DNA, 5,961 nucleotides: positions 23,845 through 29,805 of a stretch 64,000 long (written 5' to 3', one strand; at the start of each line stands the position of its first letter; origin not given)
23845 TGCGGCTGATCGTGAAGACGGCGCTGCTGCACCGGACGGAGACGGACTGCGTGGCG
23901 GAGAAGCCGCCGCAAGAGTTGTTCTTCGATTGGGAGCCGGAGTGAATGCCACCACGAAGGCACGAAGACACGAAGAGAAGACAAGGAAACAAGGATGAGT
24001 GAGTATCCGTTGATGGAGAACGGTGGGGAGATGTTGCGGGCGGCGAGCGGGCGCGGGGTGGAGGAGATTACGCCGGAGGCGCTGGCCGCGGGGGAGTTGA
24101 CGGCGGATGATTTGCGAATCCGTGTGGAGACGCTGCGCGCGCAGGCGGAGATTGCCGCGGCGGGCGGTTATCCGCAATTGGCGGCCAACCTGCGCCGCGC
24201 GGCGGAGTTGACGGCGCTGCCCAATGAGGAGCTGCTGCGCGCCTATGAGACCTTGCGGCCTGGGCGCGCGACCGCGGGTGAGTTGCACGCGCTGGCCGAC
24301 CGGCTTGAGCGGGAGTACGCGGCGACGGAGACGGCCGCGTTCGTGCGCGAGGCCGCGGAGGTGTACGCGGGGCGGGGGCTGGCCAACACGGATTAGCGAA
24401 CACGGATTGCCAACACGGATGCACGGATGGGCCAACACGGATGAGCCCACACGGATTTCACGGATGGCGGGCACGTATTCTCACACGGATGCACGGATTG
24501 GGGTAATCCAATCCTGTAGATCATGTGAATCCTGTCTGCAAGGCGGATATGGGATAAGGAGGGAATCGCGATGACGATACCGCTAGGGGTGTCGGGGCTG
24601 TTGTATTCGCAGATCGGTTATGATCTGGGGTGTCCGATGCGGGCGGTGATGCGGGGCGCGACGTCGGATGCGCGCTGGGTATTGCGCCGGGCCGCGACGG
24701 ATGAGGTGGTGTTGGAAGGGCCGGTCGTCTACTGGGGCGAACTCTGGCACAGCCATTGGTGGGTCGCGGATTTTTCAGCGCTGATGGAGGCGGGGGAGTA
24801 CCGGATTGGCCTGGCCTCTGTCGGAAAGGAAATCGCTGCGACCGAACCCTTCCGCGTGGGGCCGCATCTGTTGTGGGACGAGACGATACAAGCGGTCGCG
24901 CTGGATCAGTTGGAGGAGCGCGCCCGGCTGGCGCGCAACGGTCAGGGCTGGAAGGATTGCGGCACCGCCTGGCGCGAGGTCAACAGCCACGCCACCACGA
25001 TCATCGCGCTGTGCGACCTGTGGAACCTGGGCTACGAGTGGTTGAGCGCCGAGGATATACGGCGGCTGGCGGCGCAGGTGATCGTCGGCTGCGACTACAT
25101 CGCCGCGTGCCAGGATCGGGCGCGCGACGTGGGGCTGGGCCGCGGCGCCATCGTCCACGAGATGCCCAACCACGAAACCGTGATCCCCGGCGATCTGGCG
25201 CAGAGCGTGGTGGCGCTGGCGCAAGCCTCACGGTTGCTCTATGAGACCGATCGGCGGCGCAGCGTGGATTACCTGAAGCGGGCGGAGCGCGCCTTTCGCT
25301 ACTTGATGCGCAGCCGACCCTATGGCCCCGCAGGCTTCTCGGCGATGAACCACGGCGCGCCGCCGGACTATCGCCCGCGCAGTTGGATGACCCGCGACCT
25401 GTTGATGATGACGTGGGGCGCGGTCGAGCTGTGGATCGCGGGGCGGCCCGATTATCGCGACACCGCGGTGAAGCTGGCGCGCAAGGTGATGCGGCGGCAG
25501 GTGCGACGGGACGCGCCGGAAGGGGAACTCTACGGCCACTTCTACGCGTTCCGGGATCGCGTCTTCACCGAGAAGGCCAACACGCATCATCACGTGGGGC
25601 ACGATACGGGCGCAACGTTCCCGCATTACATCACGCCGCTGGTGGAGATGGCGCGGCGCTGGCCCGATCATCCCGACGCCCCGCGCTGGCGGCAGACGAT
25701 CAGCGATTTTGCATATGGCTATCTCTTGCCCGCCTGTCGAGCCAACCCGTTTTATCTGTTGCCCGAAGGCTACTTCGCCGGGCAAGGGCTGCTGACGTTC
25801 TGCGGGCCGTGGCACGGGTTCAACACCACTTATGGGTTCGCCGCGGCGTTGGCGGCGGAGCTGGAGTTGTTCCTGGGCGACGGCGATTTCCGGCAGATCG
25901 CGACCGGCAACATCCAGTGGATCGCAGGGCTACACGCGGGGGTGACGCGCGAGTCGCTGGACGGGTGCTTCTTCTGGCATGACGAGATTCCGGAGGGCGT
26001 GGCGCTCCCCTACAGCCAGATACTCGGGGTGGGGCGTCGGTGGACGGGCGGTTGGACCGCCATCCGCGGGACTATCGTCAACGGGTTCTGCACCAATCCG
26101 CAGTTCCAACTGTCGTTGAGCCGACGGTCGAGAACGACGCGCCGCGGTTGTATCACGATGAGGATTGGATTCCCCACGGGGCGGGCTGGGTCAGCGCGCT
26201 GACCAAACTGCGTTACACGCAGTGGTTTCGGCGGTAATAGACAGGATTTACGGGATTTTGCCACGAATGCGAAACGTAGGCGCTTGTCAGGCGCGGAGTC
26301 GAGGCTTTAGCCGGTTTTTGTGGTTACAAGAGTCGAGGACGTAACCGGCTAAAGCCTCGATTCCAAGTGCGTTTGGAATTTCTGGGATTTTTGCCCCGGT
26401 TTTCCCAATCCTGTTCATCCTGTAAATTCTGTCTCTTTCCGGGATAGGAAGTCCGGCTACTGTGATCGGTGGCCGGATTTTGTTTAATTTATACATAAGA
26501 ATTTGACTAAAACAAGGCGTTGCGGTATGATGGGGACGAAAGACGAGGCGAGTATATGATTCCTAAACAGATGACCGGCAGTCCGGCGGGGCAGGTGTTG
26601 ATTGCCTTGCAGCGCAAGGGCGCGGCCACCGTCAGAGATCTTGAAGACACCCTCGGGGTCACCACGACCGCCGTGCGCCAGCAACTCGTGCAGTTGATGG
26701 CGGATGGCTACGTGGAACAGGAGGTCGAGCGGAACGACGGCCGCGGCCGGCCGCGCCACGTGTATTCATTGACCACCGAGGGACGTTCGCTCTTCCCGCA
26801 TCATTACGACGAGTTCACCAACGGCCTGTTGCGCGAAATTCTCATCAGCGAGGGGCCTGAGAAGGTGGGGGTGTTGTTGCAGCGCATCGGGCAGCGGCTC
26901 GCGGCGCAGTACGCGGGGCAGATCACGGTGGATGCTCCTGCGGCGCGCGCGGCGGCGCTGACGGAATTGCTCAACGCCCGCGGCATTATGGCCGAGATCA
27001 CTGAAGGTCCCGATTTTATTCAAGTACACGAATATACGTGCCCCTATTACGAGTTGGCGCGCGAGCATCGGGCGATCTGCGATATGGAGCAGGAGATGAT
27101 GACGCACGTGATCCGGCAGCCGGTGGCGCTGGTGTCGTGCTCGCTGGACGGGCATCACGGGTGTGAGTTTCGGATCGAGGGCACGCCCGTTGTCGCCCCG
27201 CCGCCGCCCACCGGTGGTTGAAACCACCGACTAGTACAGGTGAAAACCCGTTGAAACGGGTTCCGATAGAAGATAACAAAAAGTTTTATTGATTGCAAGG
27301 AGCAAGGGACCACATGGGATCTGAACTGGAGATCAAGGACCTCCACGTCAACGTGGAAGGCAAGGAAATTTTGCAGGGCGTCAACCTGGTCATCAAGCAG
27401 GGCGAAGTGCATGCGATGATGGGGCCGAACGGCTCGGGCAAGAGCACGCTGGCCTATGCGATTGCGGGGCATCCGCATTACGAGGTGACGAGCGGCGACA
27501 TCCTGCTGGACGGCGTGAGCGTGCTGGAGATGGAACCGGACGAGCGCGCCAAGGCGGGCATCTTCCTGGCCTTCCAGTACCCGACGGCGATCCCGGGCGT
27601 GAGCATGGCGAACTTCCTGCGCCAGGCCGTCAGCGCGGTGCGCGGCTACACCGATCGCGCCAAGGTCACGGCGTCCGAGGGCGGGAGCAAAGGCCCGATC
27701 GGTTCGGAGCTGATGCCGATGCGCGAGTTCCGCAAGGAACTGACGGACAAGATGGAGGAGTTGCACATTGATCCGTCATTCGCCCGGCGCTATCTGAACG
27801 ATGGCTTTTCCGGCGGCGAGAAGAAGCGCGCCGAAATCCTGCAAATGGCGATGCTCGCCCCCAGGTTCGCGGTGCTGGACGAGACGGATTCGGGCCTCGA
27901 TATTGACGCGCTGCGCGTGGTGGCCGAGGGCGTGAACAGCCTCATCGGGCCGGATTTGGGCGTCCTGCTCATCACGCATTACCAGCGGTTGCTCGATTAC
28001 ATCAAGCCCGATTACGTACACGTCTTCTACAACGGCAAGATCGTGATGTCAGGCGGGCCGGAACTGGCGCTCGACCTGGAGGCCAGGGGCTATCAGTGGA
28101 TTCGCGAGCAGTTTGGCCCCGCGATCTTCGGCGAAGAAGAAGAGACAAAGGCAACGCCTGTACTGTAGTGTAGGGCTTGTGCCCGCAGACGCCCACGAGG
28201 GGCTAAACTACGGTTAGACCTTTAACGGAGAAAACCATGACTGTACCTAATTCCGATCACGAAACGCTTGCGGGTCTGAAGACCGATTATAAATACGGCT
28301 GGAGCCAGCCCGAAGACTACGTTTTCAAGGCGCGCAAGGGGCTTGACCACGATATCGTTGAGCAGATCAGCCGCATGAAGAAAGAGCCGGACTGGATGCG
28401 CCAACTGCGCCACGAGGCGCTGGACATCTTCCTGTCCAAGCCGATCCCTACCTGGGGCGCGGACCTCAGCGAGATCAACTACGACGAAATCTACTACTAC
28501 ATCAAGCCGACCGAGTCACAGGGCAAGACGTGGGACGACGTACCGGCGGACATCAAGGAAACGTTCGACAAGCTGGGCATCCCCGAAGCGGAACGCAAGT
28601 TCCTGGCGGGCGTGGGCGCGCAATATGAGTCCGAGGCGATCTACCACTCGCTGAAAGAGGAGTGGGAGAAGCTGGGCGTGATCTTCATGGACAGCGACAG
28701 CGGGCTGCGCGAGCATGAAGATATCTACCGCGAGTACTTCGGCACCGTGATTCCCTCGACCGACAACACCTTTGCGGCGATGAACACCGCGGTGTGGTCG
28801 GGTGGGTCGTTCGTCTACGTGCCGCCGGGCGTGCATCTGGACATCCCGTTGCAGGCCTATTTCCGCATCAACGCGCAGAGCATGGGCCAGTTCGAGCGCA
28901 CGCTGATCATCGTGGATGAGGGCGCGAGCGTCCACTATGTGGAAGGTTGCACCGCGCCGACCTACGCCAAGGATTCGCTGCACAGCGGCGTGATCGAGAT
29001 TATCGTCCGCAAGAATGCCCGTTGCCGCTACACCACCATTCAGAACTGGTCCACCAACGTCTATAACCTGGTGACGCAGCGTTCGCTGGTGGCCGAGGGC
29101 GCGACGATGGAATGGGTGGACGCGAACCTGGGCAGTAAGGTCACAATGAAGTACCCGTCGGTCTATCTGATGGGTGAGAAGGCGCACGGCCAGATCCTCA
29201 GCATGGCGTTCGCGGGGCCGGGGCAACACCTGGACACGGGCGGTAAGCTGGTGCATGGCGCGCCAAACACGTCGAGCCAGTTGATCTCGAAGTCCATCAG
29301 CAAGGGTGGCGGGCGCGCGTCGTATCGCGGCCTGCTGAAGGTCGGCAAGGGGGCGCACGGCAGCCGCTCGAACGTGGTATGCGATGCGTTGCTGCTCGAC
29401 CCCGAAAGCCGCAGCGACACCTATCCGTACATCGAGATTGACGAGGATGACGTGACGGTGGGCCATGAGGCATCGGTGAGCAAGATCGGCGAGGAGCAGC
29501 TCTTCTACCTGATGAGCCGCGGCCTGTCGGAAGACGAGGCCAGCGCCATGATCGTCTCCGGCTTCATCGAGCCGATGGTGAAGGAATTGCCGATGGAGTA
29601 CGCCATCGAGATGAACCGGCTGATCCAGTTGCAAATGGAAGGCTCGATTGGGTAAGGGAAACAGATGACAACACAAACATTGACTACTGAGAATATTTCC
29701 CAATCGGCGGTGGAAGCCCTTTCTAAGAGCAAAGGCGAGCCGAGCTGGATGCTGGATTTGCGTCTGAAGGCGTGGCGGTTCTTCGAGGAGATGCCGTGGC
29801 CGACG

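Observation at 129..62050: Nearly every intergenic gap carries hairpin or palindromic elements from at least 6-8 families, many built from tandem 7-13 nt words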

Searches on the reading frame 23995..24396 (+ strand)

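Call 38: search_protein_families(library=pfam, proteins=[window:23995-24396:+], max_evalue=0.00001)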
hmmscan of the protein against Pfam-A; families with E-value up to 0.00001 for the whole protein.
window:23995-24396:+ (133 aa): 1 family
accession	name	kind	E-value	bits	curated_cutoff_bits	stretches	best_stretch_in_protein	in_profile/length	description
PF02287.20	Dehydratase_SU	-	7.3e-41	139.8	25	1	2-128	4-130/133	Dehydratase small subunit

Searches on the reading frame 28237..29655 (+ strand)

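Call 38: search_protein_families(library=pfam, proteins=[window:28237-29655:+], max_evalue=0.00001)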
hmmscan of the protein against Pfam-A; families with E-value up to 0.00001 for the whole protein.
window:28237-29655:+ (472 aa): 2 families
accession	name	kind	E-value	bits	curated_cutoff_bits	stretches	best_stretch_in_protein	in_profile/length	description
PF01458.23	SUFBD_core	-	4.7e-90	301.5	27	1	209-443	1-232/232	SUF system FeS cluster assembly, SufBD core domain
PF19295.5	SufBD_N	-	7.7e-07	29.4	23.5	1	53-206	25-171/172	SufBD protein N-terminal region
